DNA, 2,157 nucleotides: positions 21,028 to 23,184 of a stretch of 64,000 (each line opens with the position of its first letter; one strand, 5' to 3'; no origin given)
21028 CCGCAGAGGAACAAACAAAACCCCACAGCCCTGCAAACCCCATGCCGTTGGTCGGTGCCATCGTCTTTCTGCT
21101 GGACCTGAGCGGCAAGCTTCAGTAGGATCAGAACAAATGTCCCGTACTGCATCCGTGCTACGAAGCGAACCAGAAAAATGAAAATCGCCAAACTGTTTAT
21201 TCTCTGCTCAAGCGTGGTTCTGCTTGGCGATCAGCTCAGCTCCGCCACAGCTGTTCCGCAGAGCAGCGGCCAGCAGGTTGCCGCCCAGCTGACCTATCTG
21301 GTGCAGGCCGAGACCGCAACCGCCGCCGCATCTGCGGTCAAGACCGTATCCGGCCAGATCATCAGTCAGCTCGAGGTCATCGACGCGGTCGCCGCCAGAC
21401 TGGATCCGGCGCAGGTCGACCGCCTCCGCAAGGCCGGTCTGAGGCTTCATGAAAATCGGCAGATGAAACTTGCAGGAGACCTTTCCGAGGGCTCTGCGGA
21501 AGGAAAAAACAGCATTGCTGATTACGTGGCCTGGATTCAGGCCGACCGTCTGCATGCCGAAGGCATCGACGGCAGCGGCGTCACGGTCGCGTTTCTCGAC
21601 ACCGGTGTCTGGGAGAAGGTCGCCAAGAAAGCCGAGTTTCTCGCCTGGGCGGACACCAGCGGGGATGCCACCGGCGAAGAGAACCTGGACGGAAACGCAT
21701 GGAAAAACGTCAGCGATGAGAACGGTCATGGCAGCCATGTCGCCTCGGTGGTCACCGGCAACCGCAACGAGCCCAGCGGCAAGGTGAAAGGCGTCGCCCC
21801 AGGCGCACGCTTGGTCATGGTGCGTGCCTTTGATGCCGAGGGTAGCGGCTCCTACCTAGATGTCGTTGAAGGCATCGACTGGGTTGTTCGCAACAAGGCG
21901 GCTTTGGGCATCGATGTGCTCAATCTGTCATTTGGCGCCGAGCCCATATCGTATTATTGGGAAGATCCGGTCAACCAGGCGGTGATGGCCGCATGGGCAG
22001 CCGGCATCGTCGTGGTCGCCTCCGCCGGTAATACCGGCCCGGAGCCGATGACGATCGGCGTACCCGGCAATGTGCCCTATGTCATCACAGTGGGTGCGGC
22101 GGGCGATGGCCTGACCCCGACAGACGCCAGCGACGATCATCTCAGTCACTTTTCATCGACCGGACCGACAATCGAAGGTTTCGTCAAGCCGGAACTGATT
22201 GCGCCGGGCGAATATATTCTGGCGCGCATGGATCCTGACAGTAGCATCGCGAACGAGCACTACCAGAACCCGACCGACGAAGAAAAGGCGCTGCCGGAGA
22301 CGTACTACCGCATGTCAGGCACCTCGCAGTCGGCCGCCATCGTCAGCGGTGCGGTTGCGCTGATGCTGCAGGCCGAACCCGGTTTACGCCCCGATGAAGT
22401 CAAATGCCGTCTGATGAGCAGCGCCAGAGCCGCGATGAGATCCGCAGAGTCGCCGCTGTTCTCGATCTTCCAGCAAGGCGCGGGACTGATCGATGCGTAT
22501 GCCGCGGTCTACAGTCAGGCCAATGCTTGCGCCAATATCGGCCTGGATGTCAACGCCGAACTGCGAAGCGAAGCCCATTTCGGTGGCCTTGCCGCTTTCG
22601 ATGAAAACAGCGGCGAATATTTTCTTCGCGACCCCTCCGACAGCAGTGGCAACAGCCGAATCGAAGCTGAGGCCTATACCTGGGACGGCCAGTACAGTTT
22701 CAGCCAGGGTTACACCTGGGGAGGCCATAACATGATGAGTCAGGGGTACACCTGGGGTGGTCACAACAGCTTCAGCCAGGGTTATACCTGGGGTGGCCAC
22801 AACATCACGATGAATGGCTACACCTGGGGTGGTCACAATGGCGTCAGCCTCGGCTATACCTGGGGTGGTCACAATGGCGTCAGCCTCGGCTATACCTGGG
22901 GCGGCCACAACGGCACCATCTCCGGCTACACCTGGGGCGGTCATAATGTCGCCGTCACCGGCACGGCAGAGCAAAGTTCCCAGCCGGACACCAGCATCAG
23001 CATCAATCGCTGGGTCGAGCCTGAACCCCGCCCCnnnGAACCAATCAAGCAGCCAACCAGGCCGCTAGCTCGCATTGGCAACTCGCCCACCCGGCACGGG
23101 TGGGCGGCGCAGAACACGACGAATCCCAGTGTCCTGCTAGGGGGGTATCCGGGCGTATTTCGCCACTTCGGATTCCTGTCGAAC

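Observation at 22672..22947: Eight 12-aa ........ repeats at the C-terminus of a subtilase, with evidence of recent expansion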

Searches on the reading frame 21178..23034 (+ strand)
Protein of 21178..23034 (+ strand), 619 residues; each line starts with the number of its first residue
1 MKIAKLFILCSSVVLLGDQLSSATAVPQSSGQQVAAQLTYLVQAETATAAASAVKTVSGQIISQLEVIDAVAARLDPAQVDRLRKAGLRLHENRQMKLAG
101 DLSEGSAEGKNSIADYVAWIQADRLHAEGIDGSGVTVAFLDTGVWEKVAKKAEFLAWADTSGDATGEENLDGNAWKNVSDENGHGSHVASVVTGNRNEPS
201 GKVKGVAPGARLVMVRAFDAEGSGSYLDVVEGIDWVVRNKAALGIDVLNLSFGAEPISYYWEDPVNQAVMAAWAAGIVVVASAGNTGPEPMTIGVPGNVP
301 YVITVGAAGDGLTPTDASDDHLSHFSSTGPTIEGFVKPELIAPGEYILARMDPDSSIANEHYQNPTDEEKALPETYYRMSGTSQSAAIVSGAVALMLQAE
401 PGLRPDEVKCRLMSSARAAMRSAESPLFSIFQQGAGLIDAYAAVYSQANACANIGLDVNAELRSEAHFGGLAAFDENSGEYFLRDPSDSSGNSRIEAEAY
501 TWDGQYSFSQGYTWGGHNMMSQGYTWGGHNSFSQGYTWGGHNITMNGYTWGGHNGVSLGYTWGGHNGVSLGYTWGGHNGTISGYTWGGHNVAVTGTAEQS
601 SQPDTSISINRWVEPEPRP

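Call 4: search_protein_families(library=pfam, proteins=[window:21178-23034:+], max_evalue=1)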
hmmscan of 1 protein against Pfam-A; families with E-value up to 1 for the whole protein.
window:21178-23034:+ (619 aa): 1 family
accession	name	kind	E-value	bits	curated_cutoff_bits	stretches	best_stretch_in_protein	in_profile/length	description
PF00082.27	Peptidase_S8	-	2.2e-54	185.2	21.8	1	132-419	1-276/288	Subtilase family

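Call 5: search_protein_families(library=ncbifam, proteins=[window:21178-23034:+], max_evalue=1)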
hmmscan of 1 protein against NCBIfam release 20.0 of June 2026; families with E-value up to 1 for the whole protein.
window:21178-23034:+ (619 aa): 7 families
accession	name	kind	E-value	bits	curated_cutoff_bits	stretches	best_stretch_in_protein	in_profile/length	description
TIGR03921.1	T7SS_mycosin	equivalog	6.2e-36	124.2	278.75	1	124-447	5-288/353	type VII secretion-associated serine protease mycosin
NF040553.1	SGO_0316_fam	subfamily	3.6e-16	58.1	1400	2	179-286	355-464/1486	SGO_0316/SGO_0317 family LPXTG-anchored serine peptidase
NF049966.1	QH_SP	equivalog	3.8e-14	52.6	165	2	176-305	34-140/219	subtilisin-like serine protease QhpE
TIGR03895.1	protease_PatA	subfamily_domain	4e-12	45.7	421.05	1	184-318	1-129/606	PatA/PatG family cyanobactin maturation protease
NF040809.1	germ_prot_CspBA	exception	6.9e-11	40.5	1250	2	291-350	394-446/1099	bifunctional germination protease/germinant receptor pseudoprotease CspBA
NF033595.1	denti_PrtP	equivalog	3.6e-06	25.9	300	1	248-419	342-481/606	dentilisin complex serine proteinase subunit PrtP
NF040808.2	CspC_non_triad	exception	0.0019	16.7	675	1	177-287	162-278/556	bile acid germinant receptor pseudoprotease CspC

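Call 6: search_solved_structures(query=window:21178-23034:+, max_evalue=0.01, show_alignments=1)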
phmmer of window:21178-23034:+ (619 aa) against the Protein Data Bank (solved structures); distinct sequences matched with E-value up to 0.01: 166 (the best 60 are shown).
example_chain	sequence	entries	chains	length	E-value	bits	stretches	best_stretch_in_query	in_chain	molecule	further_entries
9ues_B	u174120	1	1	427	3.2e-50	174.8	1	116-450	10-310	Subtilisin-like serine protease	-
3afg_A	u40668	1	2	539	3.6e-50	174.7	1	114-449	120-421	Subtilisin-like serine protease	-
1c3l_A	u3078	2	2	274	1.6e-24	89.9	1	117-310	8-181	SUBTILISIN-CARLSBERG | Subtilisin Carlsberg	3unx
4gi3_A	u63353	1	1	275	1.9e-24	89.7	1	117-310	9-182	KerA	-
3qtl_A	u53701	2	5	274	1.9e-24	89.7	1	117-310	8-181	Subtilisin-like serin protease | KerA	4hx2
1scn_E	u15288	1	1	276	2.2e-24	89.5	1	117-310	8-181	SUBTILISIN CARLSBERG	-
1yu6_A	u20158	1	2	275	2.2e-24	89.4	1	117-310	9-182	Subtilisin Carlsberg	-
1af4_A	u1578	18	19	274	2.3e-24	89.4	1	117-310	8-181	SUBTILISIN CARLSBERG | SUBTILISIN CARLSBERG, TYPE VIII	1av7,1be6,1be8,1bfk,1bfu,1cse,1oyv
1bh6_A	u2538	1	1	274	6.9e-24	87.8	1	117-310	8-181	SUBTILISIN DY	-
1sel_A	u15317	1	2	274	7.2e-24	87.8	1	117-310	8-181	SELENOSUBTILISIN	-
1avt_A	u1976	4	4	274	7.2e-24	87.8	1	117-310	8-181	SUBTILISIN CARLSBERG, TYPE VIII | KerA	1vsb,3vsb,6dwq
8jmw_A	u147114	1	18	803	1e-22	84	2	114-309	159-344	S8 family serine peptidase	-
1s02_A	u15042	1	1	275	1e-22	83.9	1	115-333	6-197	SUBTILISIN BPN'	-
2sni_E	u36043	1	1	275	1.3e-22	83.7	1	115-333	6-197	SUBTILISIN NOVO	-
1lw6_E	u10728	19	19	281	1.3e-22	83.7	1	115-333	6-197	SUBTILISIN BPN' | Subtilisin BPN' precursor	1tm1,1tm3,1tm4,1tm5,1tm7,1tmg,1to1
3whi_A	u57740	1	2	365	6e-22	81.4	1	49-310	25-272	Subtilisin E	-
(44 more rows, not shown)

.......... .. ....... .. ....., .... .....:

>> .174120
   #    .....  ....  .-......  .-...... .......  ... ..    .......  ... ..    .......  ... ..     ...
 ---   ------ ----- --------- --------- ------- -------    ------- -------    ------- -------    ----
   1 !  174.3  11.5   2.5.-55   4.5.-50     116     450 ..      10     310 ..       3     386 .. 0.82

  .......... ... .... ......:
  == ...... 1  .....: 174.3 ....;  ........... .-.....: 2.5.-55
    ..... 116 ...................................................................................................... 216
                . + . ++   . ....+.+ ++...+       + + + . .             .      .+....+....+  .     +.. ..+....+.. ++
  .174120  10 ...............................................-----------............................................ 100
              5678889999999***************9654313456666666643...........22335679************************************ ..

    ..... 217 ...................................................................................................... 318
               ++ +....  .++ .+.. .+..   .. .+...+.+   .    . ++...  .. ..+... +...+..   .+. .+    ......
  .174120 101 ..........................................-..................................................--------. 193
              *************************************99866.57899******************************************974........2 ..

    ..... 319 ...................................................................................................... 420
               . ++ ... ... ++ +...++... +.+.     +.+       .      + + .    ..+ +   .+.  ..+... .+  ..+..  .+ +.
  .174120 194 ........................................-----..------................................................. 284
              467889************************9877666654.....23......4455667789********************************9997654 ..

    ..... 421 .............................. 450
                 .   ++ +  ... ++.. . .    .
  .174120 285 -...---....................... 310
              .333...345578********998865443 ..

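Call 7: find_homologous_proteins(query=window:21178-23034:+, max_evalue=0.001)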
Query window:21178-23034:+ (619 aa): 2586 proteins with E <= 0.001 among 8000 candidates; the best 120 are listed.
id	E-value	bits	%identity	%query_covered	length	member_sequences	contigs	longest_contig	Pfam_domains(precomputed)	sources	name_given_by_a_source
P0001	0.0e+0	1399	100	100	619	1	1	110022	PF00082.28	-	-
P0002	2.2e-167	577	52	93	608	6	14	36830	PF00082.28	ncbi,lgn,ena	-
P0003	4.9e-164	566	52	91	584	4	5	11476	PF00082.28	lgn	-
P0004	5.4e-161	556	49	90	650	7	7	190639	PF00082.28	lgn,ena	-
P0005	9.1e-158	545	47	100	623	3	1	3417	PF00082.28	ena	-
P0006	9.6e-157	542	48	97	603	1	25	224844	PF00082.28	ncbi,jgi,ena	-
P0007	1.4e-156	541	48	97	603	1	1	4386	PF00082.28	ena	-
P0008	1.7e-156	541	48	97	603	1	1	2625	PF00082.28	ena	-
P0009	4.8e-154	533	44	99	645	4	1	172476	PF00082.28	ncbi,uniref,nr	ncbi:alkaline serine protease [Abyssibacter profundi]|uniref:Alkaline serine protease n=2 Tax=Abyssi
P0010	8.0e-154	532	50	89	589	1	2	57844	PF00082.28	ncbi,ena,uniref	ncbi:S8 family peptidase [Abyssibacter sp.]|uniref:S8 family peptidase n=1 Tax=Abyssibacter sp. TaxI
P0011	1.6e-153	531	50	89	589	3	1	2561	PF00082.28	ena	-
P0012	4.9e-153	529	47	94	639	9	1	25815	PF00082.28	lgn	-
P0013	1.3e-147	511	48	88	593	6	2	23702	PF00082.28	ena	-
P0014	4.8e-146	506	43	100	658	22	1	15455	PF00082.28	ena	-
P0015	2.8e-138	481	45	92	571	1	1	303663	PF00082.28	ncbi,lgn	-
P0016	2.6e-137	477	48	83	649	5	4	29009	PF00082.28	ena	-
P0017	2.4e-136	474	47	83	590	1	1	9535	PF00082.28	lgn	-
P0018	6.7e-136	473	45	93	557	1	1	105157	PF00082.28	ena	-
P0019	7.3e-135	469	46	85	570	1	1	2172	PF00082.28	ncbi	-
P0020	2.6e-134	468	44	87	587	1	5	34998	PF00082.28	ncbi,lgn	-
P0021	1.2e-133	465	46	89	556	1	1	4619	PF00082.28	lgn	-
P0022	1.9e-133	465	47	88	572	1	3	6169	PF00082.28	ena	-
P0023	8.2e-133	463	44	94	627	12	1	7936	PF00082.28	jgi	jgi:serine protease AprX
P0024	1.9e-132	461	47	83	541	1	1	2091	PF00082.28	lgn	-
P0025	7.8e-132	459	46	83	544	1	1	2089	PF00082.28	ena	-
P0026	9.5e-132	459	45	99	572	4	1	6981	PF00082.28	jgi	jgi:serine protease AprX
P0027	9.5e-132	459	45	89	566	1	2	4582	PF00082.28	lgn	-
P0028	1.6e-131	458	43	93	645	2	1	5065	PF00082.28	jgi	-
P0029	2.6e-131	458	43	93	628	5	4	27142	PF00082.28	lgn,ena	-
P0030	1.1e-130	456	45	89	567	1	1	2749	PF00082.28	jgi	jgi:serine protease AprX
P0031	1.2e-130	455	46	86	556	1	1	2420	PF00082.28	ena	-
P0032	1.3e-130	455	47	86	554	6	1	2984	PF00082.28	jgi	jgi:serine protease AprX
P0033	5.0e-130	453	44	94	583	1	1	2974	PF00082.28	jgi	jgi:serine protease AprX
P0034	9.0e-130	453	45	83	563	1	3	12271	PF00082.28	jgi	jgi:hypothetical protein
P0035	1.2e-129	452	47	85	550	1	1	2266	PF00082.28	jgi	jgi:subtilisin family serine protease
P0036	3.0e-129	451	46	81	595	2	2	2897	PF00082.28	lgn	-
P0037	6.1e-129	450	51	74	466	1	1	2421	PF00082.28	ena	-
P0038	1.4e-128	449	47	81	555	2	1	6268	PF00082.28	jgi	jgi:serine protease AprX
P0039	1.5e-128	448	45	93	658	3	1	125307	PF00082.28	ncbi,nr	ncbi:MAG: peptidase and in, kexin, sedolisin [Gammaproteobacteria bacterium]|nr:peptidase and in, ke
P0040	2.3e-128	448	49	75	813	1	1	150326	PF00082.28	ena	-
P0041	1.2e-127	446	42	98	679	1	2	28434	PF00082.28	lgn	-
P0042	4.8e-127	444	43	96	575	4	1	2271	PF00082.28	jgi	-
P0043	4.8e-127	444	45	89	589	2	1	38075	PF00082.28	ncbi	-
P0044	6.2e-127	443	48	76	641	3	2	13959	PF00082.28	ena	-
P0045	6.9e-127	443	42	91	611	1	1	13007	PF00082.28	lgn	-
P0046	1.1e-126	442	43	96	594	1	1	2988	PF00082.28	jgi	jgi:subtilisin family serine protease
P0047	1.2e-126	442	48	82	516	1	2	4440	PF00082.28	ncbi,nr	ncbi:MAG: S8 family peptidase, partial [Acidobacteriota bacterium]|nr:S8 family peptidase [Acidobact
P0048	1.4e-126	442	43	88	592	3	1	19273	PF00082.28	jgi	-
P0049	2.3e-126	441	46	83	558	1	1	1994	PF00082.28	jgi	jgi:serine protease AprX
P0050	8.6e-126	439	44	88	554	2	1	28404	PF00082.28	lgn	-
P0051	9.1e-126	439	46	85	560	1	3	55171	PF00082.28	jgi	jgi:serine protease AprX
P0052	9.4e-126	439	48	80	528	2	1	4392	PF00082.28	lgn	-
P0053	1.1e-125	439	46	83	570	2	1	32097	PF00082.28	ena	-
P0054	1.5e-125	439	45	85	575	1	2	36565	PF00082.28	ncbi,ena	-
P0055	1.7e-125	438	47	80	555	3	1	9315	PF00082.28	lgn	-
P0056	2.1e-125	438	46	81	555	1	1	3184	PF00082.28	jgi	jgi:serine protease AprX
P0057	2.4e-125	438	46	84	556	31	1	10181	PF00082.28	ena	-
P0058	2.4e-125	438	45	84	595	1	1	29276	PF00082.28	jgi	jgi:serine protease AprX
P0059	2.6e-125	438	45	84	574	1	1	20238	PF00082.28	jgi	jgi:serine protease AprX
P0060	3.9e-125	437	44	83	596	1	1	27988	PF00082.28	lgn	-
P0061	4.5e-125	437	46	83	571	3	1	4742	PF00082.28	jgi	jgi:serine protease AprX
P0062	4.7e-125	437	46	81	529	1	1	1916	PF00082.28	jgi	jgi:serine protease AprX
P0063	5.0e-125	437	44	88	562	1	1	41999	PF00082.28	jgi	jgi:serine protease AprX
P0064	6.8e-125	436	45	85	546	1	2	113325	PF00082.28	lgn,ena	-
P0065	7.5e-125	436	45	90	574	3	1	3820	PF00082.28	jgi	jgi:serine protease AprX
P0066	9.6e-125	436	43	83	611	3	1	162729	PF00082.28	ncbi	-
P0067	9.8e-125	436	42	90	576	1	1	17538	PF00082.28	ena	-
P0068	1.1e-124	436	48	78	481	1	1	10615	PF00082.28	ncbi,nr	ncbi:MAG: S8 family peptidase, partial [Gammaproteobacteria bacterium]|nr:S8 family peptidase [Gamma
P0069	1.7e-124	435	46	83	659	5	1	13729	PF00082.28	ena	-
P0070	1.8e-124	435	46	85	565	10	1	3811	PF00082.28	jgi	jgi:serine protease AprX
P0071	2.1e-124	435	40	93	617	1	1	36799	PF00082.28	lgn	-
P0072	2.2e-124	435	48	70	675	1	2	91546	PF00082.28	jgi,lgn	-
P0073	2.4e-124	435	44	87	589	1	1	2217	PF00082.28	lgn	-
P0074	2.8e-124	434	50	62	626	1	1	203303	PF00082.28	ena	-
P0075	3.5e-124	434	45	83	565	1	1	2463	PF00082.28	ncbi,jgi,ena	-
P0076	3.6e-124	434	45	87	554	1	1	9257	PF00082.28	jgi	jgi:serine protease AprX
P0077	3.8e-124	434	45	83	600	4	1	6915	PF00082.28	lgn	-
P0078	4.0e-124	434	45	83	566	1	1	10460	PF00082.28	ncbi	-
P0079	4.2e-124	434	44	86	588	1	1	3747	PF00082.28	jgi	jgi:subtilisin family serine protease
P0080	4.5e-124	434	51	61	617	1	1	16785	PF00082.28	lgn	-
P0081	5.5e-124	433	49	69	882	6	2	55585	PF00082.28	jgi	jgi:subtilisin family serine protease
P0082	6.4e-124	433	44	84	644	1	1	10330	PF00082.28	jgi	jgi:serine protease AprX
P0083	1.8e-123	432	49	63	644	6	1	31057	PF00082.28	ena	-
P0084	2.1e-123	431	42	89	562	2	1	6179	PF00082.28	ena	-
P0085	2.7e-123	431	45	84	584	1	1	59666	PF00082.28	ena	-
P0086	3.1e-123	431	50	73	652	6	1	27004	PF00082.28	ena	-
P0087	3.3e-123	431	44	93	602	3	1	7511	PF00082.28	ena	-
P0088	3.6e-123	431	43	88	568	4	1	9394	PF00082.28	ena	-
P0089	3.7e-123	431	45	83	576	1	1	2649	PF00082.28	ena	-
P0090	3.9e-123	431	45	82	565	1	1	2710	PF00082.28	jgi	-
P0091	4.7e-123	430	47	79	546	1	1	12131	PF00082.28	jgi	jgi:subtilisin family serine protease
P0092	4.8e-123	430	45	86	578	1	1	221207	PF00082.28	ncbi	-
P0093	5.9e-123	430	49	73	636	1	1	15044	PF00082.28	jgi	-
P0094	5.9e-123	430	46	74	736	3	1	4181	PF00082.28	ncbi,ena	-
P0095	6.0e-123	430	46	85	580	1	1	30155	PF00082.28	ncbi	-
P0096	7.1e-123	430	49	76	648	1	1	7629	PF00082.28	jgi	jgi:subtilisin family serine protease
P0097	1.2e-122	429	45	79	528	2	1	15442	PF00082.28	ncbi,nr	ncbi:MAG TPA: S8 family peptidase [Thermoanaerobaculia bacterium]|nr:S8 family peptidase [Thermoanae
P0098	1.3e-122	429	43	93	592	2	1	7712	PF00082.28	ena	-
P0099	1.3e-122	429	45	86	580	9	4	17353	PF00082.28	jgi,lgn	jgi:serine protease AprX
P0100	2.0e-122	428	45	83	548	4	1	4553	PF00082.28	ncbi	-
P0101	2.3e-122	428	45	83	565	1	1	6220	PF00082.28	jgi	-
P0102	2.9e-122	428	43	83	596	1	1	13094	PF00082.28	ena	-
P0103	3.3e-122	428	44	86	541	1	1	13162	PF00082.28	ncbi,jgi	jgi:serine protease AprX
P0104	3.7e-122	427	48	74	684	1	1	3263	PF00082.28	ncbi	-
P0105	4.7e-122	427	45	83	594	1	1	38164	PF00082.28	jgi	jgi:subtilisin family serine protease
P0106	5.2e-122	427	49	72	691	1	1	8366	PF00082.28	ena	-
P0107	5.5e-122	427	44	86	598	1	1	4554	PF00082.28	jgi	jgi:serine protease AprX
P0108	6.7e-122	427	45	84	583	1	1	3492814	PF00082.28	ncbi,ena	-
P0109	6.9e-122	426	49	72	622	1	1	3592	PF00082.28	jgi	jgi:serine protease AprX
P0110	6.9e-122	426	46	84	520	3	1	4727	PF00082.28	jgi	jgi:serine protease AprX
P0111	8.9e-122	426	41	87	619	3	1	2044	PF00082.28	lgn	-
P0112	8.9e-122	426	50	74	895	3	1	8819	PF00082.28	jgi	-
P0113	9.9e-122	426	45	84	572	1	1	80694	PF00082.28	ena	-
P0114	1.0e-121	426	48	76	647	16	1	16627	PF00082.28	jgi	jgi:subtilisin family serine protease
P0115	1.3e-121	426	43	86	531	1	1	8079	PF00082.28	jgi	jgi:serine protease AprX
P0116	1.4e-121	425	45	83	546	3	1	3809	PF00082.28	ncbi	-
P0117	1.5e-121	425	43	93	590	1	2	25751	PF00082.28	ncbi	-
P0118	1.6e-121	425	43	86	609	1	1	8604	PF00082.28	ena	-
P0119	2.2e-121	425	40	89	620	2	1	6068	PF00082.28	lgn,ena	-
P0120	2.2e-121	425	43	93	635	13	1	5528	PF00082.28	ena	-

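Call 14: find_encoding_contigs(protein=P0001, flank=10000, max_places=4)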
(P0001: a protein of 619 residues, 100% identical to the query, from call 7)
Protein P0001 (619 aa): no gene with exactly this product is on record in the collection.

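Call 15: find_encoding_contigs(protein=P0002, flank=8000, max_places=3)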
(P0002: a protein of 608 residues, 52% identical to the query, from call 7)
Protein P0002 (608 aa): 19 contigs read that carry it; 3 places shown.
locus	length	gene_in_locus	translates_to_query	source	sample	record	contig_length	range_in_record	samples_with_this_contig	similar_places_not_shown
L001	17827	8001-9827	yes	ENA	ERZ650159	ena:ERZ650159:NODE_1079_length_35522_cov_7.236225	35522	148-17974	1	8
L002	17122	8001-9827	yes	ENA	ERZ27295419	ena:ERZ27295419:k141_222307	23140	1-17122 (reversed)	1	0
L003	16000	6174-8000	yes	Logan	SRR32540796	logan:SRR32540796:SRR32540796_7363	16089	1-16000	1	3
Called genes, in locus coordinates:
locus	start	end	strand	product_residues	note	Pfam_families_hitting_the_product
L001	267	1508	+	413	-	PF00724:Oxidored_FMN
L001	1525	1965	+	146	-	PF00903:Glyoxalase, PF13669:Glyoxalase_4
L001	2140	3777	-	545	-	-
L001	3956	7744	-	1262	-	PF07494:Reg_prop (faint), PF08450:SGL (faint), PF07495:Y_Y_Y, PF00990:GGDEF, PF00563:EAL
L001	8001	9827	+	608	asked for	PF00082:Peptidase_S8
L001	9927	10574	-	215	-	PF11161:DUF2944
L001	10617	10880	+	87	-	-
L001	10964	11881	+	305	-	PF17773:UPF0176_N, PF00581:Rhodanese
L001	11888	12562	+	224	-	PF02798:GST_N, PF13417:GST_N_3, PF13409:GST_N_2, PF13410:GST_C_2 (weak)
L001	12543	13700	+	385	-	PF00155:Aminotran_1_2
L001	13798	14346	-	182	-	PF00924:MS_channel_2nd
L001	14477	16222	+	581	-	PF03009:GDPD, PF13653:GDPD_2 (weak)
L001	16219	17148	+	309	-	PF13653:GDPD_2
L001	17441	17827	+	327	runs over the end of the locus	PF13409:GST_N_2, PF00043:GST_C, PF13410:GST_C_2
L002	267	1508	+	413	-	PF00724:Oxidored_FMN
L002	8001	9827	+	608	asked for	PF00082:Peptidase_S8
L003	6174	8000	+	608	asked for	PF00082:Peptidase_S8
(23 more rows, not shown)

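Call 16: find_encoding_contigs(protein=P0009, flank=8000, max_places=2)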
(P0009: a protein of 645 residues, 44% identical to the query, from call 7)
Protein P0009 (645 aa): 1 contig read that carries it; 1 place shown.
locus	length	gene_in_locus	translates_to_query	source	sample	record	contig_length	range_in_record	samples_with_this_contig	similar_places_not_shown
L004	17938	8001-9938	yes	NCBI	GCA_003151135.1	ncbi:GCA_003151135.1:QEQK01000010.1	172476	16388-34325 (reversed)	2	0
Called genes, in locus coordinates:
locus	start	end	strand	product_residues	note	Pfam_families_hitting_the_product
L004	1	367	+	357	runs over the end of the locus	PF00005:ABC_tran, PF13304:AAA_21 (faint), PF08402:TOBE_2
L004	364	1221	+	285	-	PF00528:BPD_transp_1 (weak)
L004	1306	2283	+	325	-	PF00478:IMPDH (faint), PF03060:NMO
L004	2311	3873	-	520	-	PF01039:Carboxyl_trans, PF03255:ACCA (weak)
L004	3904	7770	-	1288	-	PF07494:Reg_prop (faint), PF08450:SGL (faint), PF16819:DUF5074 (faint), PF07495:Y_Y_Y, PF00990:GGDEF, PF00563:EAL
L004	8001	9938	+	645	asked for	PF00082:Peptidase_S8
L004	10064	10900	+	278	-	PF00196:GerE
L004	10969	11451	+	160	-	-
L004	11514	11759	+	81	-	-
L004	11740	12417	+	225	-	PF00072:Response_reg, PF00486:Trans_reg_C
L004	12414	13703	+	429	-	PF26769:HAMP_PhoQ, PF02518:HATPase_c (weak)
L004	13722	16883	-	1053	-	PF02012:BNR (faint), PF15902:Sortilin-Vps10 (faint)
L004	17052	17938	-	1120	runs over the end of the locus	PF00580:UvrD-helicase, PF13401:AAA_22 (faint), PF13245:AAA_19 (weak), PF13361:UvrD_C, PF13538:UvrD_C_2 (faint), PF12705:PDDEXK_1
